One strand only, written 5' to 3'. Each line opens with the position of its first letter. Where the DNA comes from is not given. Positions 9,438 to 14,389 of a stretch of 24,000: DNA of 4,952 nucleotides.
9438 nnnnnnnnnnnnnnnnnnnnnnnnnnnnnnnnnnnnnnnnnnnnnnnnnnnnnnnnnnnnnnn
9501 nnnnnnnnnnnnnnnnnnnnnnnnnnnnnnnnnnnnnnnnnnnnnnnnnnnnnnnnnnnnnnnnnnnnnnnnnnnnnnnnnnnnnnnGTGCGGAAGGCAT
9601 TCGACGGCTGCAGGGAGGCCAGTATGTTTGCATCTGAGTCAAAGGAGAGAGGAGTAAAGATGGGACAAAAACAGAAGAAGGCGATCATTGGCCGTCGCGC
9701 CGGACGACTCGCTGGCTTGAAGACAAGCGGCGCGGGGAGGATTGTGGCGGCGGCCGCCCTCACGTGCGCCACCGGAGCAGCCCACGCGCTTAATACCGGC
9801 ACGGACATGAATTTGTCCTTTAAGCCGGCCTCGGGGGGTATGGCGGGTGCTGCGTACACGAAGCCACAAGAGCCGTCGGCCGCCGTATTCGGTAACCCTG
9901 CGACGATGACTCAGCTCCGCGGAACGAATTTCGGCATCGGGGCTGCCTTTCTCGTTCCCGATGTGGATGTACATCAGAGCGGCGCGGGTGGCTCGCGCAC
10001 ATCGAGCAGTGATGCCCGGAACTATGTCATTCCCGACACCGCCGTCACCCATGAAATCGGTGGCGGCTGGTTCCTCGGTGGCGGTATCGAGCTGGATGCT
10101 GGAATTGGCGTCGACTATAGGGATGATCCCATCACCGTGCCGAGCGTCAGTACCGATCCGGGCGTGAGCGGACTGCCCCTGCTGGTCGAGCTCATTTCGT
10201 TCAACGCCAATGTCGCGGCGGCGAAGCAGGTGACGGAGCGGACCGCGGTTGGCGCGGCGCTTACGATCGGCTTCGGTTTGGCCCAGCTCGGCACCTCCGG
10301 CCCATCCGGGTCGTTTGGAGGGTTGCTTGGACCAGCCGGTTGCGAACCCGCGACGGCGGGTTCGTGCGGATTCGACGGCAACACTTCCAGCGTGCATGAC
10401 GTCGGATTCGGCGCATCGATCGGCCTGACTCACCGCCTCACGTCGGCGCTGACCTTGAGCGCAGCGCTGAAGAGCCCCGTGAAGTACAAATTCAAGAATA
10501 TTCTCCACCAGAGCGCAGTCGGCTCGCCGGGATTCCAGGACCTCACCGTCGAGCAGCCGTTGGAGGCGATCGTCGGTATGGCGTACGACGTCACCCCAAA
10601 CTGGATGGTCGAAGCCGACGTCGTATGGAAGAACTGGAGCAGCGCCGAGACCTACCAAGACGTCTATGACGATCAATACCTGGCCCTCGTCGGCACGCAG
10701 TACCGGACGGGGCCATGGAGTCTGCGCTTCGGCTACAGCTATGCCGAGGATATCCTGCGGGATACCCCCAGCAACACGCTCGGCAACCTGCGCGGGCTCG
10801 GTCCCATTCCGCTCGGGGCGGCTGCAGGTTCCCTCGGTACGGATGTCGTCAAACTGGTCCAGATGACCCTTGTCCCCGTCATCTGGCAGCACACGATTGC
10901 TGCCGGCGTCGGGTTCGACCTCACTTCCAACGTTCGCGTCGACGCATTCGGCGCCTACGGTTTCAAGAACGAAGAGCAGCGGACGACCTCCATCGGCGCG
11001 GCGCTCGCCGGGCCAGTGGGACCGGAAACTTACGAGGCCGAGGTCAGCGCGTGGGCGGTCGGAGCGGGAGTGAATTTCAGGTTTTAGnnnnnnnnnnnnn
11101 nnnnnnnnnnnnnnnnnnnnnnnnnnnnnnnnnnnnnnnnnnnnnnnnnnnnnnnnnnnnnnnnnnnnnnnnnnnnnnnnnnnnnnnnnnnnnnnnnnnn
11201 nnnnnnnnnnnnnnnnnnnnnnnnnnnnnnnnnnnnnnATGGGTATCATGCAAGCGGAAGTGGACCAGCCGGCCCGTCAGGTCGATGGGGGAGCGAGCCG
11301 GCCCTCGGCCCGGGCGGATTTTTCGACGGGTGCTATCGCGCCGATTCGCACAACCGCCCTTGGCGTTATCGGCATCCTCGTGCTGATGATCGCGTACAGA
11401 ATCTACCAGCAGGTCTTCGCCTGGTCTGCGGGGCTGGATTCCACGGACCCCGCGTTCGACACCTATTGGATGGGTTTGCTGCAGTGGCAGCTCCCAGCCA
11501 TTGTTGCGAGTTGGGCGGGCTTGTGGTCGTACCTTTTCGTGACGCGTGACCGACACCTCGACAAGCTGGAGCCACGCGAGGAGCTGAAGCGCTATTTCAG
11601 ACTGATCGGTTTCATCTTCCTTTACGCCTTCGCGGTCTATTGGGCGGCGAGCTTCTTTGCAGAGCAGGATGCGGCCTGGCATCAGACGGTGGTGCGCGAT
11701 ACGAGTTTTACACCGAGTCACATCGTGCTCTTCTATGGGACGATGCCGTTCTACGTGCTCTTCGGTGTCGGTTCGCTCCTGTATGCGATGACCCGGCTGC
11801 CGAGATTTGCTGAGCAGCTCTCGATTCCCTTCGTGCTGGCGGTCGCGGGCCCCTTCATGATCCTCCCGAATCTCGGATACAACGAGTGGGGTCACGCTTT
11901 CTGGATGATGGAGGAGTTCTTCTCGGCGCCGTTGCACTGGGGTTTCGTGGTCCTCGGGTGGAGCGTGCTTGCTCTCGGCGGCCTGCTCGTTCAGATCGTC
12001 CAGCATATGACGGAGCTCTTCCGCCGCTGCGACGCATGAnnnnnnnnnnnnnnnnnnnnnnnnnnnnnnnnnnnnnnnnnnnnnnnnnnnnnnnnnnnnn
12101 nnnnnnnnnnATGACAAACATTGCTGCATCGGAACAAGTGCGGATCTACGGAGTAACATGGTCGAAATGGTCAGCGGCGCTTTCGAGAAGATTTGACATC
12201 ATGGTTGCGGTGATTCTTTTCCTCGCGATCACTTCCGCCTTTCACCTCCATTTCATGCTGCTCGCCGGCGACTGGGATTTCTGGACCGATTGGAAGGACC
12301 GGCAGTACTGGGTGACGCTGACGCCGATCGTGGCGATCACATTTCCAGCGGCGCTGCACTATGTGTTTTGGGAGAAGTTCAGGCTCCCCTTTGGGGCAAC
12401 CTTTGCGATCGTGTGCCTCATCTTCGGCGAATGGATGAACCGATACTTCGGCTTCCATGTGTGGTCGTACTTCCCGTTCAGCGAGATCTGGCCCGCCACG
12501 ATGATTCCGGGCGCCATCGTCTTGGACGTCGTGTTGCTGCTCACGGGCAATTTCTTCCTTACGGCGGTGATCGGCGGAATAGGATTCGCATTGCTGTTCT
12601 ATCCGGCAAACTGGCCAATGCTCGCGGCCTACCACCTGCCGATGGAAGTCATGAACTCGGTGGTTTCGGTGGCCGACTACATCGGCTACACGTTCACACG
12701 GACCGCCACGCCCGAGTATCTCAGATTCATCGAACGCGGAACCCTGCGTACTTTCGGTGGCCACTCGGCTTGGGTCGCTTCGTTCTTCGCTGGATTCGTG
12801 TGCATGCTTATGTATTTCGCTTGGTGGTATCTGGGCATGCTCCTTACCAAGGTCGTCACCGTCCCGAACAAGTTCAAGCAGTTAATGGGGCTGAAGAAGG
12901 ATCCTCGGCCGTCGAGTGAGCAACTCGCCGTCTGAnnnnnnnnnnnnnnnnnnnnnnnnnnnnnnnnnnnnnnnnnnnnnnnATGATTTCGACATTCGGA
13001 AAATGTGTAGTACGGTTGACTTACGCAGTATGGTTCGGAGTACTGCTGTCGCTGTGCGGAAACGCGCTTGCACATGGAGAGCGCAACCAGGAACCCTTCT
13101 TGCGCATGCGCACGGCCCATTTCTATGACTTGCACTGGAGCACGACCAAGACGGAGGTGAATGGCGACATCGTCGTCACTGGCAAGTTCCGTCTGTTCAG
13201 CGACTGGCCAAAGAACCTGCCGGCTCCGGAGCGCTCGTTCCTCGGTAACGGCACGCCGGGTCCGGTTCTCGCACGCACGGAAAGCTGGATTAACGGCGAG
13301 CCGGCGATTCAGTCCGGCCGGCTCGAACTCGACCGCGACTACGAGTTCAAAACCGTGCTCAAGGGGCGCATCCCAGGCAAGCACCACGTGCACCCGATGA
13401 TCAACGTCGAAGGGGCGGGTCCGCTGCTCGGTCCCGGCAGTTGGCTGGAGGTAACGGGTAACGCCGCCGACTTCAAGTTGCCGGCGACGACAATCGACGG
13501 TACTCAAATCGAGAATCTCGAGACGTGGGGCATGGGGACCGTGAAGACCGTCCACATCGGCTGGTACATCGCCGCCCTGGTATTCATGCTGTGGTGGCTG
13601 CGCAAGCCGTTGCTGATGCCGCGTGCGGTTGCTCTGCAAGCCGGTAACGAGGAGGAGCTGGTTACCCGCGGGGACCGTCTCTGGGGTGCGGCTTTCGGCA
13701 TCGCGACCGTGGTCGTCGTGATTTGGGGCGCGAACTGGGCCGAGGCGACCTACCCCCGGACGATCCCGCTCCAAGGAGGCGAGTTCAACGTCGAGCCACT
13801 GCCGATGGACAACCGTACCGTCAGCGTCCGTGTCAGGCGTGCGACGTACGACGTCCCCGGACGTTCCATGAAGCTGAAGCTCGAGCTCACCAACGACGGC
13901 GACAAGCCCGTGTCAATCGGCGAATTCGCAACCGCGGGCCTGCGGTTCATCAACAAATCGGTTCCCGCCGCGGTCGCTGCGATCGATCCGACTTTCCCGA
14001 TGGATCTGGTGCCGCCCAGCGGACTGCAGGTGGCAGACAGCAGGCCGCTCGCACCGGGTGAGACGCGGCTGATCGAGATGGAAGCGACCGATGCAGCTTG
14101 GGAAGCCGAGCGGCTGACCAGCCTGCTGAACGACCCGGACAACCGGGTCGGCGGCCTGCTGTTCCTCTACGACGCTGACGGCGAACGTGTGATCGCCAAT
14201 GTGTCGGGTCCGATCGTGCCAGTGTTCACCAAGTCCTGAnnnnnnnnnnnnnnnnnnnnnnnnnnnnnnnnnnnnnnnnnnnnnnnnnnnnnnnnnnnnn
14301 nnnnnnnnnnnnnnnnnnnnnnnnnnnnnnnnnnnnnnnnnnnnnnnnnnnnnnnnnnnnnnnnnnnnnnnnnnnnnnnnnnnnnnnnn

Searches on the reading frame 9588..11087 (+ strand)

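Call 3: search_protein_families(library=pfam, proteins=[window:9588-11087:+], max_evalue=0.1)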
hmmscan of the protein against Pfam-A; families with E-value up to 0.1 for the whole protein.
window:9588-11087:+ (499 aa): 2 families
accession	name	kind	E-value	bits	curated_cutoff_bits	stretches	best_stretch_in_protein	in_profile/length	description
PF03349.22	Toluene_X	-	4.9e-21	75.1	29.7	1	84-388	24-342/421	Outer membrane protein transport protein (OMPP1/FadL/TodX)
PF02462.21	Opacity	-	0.00013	22.4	21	0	326-354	81-109/126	Opacity family porin protein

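Call 4: search_protein_families(library=ncbifam, proteins=[window:9588-11087:+], max_evalue=0.1)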
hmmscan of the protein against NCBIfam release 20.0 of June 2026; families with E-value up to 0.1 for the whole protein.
window:9588-11087:+ (499 aa): 4 families
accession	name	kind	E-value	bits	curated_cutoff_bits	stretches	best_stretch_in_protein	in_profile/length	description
NF007988.0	PRK10716.1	equivalog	8.7e-06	24.6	585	1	60-304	16-251/435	long-chain fatty acid transporter FadL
NF053685.1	BamG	equivalog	3.5e-05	23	250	1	313-374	243-306/397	BamG family beta-barrel-assembly machinery protein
NF050080.1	pilus_FilD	exception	0.0091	14.3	970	0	315-365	358-408/549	putative pilus system OmpP1/FadL family transporter FilD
NF008202.0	PRK10959.1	equivalog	0.022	14.1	287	1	316-384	144-209/212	outer membrane protein OmpW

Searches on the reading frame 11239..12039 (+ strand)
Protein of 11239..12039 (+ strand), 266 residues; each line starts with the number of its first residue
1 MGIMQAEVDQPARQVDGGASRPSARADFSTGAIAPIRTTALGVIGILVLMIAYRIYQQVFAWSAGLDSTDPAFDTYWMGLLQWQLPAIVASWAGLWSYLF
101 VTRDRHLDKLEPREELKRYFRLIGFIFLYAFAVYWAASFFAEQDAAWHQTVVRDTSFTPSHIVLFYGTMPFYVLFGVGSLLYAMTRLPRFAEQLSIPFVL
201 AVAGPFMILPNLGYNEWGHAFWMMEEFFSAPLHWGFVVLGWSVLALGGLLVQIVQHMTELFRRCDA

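Call 3: search_protein_families(library=pfam, proteins=[window:11239-12039:+], max_evalue=0.1)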
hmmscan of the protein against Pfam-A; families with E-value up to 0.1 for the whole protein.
window:11239-12039:+ (266 aa): 2 families
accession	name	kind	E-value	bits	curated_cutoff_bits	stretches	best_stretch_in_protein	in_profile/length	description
PF04896.17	AmoC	-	3.7e-96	321.6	26.7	1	36-262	17-243/245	Ammonia monooxygenase/methane monooxygenase, subunit C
PF15420.11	Abhydrolase_9_N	-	0.0098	16.4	27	0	95-197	34-128/208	Alpha/beta-hydrolase family N-terminus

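Call 4: search_protein_families(library=ncbifam, proteins=[window:11239-12039:+], max_evalue=0.1)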
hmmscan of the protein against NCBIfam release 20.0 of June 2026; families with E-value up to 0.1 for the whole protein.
window:11239-12039:+ (266 aa): 3 families
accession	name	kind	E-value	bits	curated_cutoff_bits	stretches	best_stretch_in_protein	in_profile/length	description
NF041641.1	AmoC_BACT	equivalog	3.6e-109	363.9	319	1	32-260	20-248/250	bacterial ammonia monooxygenase, subunit AmoC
TIGR03078.1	CH4_NH3mon_ox_C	equivalog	4.9e-92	307.6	280.6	1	37-258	7-230/231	methane monooxygenase/ammonia monooxygenase subunit C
NF007887.0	PRK10591.2-1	equivalog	0.084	13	144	0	27-105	8-86/101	hypothetical protein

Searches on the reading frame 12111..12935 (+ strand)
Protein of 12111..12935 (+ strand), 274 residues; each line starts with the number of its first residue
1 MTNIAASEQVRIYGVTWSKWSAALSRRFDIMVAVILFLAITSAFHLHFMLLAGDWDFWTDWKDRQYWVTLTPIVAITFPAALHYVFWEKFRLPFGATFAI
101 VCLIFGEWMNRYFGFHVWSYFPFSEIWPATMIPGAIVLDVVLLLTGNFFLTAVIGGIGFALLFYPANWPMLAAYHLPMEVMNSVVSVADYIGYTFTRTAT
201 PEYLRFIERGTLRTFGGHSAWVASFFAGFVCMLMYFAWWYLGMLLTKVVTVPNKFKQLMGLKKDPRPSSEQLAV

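Call 3: search_protein_families(library=pfam, proteins=[window:12111-12935:+], max_evalue=0.1)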
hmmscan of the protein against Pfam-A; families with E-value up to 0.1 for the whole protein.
window:12111-12935:+ (274 aa): 2 families
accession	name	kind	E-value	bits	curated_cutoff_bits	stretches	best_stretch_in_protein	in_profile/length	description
PF02461.21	AMO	-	2.1e-99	332.8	27.5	1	21-247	7-233/238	Ammonia monooxygenase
PF19297.4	QcrA_N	-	0.079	12.8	27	0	23-85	47-110/222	QcrA subunit N-terminal region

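Call 4: search_protein_families(library=ncbifam, proteins=[window:12111-12935:+], max_evalue=0.1)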
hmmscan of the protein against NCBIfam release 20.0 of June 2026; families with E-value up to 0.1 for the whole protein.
window:12111-12935:+ (274 aa): 2 families
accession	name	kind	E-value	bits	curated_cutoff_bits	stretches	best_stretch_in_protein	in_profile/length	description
NF041557.1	AmoA_BACT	equivalog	1.2e-105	352.6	290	1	22-250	4-232/234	bacterial ammonia monooxygenase, subunit AmoA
TIGR03080.1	CH4_NH3mon_ox_A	equivalog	5.4e-95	317.8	318.15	1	21-248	13-240/243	methane monooxygenase/ammonia monooxygenase subunit A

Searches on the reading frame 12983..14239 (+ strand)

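Call 3: search_protein_families(library=pfam, proteins=[window:12983-14239:+], max_evalue=0.1)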
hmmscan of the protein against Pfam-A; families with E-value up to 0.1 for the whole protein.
window:12983-14239:+ (418 aa): 1 family
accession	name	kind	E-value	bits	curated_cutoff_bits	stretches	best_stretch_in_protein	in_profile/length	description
PF04744.17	Monooxygenase_B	-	6.8e-142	473.6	22.7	1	32-415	1-380/380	Monooxygenase subunit B protein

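Call 4: search_protein_families(library=ncbifam, proteins=[window:12983-14239:+], max_evalue=0.1)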
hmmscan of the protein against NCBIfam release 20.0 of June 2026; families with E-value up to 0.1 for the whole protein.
window:12983-14239:+ (418 aa): 2 families
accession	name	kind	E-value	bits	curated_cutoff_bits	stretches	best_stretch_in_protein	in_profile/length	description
NF041640.1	AmoB_BACT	equivalog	3.8e-159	529.9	336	1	20-415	18-410/410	bacterial ammonia monooxygenase, subunit AmoB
TIGR03079.1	CH4_NH3mon_ox_B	equivalog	9.9e-133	442.9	394.9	1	28-415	17-399/399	methane monooxygenase/ammonia monooxygenase subunit B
